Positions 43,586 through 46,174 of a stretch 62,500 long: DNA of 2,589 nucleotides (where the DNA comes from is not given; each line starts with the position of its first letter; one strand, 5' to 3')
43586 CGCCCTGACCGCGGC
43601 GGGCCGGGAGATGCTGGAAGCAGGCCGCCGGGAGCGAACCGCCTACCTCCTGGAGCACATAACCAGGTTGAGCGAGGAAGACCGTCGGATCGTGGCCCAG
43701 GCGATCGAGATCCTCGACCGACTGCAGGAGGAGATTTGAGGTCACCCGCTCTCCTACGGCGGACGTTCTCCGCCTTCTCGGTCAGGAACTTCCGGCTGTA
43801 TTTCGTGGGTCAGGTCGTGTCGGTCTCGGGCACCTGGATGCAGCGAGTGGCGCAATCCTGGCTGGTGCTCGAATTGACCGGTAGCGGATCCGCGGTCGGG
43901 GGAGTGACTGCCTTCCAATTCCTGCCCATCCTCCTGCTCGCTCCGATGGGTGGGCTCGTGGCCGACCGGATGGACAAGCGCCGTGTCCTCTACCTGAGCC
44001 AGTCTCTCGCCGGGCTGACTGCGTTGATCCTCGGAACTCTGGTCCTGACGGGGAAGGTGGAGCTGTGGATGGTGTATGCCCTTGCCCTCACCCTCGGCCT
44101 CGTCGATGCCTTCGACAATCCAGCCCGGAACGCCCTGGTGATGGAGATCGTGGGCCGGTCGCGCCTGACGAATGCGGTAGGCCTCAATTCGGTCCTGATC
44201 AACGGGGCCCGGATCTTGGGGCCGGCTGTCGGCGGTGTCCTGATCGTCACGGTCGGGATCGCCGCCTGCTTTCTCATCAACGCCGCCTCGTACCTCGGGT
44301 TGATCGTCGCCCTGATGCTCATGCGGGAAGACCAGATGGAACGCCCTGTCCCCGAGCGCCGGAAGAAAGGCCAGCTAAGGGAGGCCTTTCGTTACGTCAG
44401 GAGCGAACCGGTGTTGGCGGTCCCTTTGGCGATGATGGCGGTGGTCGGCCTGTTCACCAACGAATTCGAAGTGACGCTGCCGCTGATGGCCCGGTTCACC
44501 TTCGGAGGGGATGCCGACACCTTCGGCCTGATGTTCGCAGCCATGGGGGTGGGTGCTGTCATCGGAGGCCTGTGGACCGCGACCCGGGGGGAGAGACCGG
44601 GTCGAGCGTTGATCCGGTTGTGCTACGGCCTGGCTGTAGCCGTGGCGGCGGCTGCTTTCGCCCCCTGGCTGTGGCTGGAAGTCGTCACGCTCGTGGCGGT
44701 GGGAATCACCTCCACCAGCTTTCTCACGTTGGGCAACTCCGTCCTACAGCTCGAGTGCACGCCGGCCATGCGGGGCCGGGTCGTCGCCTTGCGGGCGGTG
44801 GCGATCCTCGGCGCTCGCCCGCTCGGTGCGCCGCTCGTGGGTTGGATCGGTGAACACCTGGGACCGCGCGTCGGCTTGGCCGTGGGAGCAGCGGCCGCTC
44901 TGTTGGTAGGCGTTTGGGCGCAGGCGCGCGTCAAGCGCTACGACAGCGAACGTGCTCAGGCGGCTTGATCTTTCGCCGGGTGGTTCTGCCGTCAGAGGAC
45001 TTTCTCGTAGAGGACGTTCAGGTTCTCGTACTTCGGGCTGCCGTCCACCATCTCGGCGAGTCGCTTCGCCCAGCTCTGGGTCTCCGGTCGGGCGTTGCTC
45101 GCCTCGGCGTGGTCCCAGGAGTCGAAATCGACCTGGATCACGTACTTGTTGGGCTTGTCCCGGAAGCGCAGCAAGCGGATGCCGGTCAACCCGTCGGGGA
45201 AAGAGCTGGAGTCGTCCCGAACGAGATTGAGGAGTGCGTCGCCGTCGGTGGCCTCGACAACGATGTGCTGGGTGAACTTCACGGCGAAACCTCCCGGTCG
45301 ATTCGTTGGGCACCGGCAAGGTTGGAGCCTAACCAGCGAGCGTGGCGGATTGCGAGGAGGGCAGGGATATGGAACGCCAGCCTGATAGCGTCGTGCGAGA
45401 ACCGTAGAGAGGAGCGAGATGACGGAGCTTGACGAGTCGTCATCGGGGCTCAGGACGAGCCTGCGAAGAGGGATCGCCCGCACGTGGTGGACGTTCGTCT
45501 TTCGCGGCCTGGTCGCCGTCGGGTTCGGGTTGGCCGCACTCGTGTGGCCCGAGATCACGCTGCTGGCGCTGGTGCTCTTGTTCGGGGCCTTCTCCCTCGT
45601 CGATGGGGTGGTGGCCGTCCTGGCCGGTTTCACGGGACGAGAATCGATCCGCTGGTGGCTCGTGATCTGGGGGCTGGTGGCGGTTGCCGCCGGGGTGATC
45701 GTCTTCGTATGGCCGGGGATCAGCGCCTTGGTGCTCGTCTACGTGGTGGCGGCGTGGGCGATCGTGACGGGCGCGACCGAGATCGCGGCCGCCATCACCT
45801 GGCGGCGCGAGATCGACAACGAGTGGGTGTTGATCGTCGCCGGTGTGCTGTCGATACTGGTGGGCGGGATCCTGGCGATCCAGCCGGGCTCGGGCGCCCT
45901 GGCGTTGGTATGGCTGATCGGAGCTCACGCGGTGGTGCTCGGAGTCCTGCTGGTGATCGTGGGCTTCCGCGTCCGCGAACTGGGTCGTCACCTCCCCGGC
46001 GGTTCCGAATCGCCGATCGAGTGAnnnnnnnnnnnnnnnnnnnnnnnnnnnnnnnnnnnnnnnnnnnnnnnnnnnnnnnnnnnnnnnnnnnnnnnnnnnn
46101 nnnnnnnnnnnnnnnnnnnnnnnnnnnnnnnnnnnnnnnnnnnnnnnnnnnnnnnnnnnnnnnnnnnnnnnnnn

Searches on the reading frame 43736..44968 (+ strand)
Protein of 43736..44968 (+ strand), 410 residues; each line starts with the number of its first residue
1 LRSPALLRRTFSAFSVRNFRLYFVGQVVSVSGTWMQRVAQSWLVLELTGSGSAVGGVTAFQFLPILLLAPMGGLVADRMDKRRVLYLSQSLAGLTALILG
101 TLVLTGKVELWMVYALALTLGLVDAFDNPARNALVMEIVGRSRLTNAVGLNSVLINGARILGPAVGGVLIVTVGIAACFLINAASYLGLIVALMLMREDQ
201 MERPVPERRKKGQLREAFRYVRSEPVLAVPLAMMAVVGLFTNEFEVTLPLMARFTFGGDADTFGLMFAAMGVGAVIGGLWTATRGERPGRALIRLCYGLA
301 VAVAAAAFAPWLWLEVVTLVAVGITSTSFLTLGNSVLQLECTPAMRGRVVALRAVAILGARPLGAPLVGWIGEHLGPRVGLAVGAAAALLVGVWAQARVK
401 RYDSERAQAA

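Call 33: search_protein_families(library=pfam, proteins=[window:43736-44968:+], max_evalue=0.00001)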
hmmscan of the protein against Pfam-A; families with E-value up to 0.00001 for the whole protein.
window:43736-44968:+ (410 aa): 2 families
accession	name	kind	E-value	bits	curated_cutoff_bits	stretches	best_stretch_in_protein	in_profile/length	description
PF05977.19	MFS_3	-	1.7e-64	218.6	27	1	10-401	3-395/524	Transmembrane secretion effector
PF07690.21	MFS_1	-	2.8e-38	132.1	33.4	2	23-312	2-291/347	Major Facilitator Superfamily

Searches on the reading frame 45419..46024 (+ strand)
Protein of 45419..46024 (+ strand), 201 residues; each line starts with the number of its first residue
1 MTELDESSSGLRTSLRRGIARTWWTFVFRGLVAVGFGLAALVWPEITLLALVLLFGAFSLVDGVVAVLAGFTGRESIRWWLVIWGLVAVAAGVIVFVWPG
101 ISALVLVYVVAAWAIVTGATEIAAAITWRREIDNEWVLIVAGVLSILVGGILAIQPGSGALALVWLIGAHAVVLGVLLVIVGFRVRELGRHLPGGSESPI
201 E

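Call 35: search_protein_families(library=pfam, proteins=[window:45419-46024:+], max_evalue=0.00001)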
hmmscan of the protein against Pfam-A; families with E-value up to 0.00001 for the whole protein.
window:45419-46024:+ (201 aa): 1 family
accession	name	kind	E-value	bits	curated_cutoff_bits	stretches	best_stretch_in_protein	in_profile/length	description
PF03729.18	DUF308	-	2.7e-28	98.4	25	3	83-152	1-71/73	Short repeat of unknown function (DUF308)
